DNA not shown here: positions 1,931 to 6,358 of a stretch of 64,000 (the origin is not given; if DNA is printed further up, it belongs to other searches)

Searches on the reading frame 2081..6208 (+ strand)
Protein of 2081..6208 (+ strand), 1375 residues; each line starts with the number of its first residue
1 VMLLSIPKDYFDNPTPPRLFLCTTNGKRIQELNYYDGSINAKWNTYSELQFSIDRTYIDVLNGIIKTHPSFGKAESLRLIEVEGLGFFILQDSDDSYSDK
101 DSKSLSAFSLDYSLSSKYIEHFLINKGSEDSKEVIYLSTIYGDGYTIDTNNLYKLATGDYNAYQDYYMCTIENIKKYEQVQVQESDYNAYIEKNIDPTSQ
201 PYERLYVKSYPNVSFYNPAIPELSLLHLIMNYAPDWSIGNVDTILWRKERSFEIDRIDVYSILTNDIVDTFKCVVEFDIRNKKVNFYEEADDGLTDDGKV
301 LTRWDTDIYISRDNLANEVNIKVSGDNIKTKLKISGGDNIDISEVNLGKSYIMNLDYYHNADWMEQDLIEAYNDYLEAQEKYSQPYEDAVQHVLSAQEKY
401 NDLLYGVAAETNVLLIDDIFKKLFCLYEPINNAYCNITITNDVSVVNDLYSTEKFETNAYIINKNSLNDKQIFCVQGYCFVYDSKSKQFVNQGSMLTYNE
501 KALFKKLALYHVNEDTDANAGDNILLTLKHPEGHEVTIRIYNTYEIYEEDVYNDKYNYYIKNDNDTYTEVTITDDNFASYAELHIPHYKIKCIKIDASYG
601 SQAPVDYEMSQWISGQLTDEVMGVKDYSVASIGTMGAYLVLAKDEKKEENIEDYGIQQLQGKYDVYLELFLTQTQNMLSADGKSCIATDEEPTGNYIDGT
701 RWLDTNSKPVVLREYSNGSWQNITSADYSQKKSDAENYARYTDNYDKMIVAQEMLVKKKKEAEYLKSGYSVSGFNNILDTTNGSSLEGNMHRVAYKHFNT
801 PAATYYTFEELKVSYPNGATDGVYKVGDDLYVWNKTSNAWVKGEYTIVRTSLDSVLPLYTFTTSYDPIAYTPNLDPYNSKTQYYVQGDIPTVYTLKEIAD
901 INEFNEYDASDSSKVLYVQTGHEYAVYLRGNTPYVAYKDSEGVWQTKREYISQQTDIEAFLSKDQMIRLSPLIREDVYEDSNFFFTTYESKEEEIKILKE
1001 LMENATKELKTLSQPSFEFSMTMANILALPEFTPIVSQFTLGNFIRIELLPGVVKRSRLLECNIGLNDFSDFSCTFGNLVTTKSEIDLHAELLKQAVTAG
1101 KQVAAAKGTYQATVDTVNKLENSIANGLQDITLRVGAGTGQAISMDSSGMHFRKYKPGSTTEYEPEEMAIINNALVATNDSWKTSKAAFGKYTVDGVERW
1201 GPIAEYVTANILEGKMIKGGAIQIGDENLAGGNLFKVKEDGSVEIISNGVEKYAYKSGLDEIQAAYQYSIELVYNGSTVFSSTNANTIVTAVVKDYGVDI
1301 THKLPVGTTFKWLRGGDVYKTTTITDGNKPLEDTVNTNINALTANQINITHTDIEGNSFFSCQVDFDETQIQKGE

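Call 7: search_protein_families(library=phrogs, proteins=[window:2081-6208:+], max_evalue=0.00001)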
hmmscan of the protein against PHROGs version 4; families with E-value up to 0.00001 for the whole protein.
window:2081-6208:+ (1375 aa): 1 family
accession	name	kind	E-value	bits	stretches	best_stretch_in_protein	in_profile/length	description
phrog_6211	-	tail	3.4e-34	119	2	9-381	10-293/1168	minor tail protein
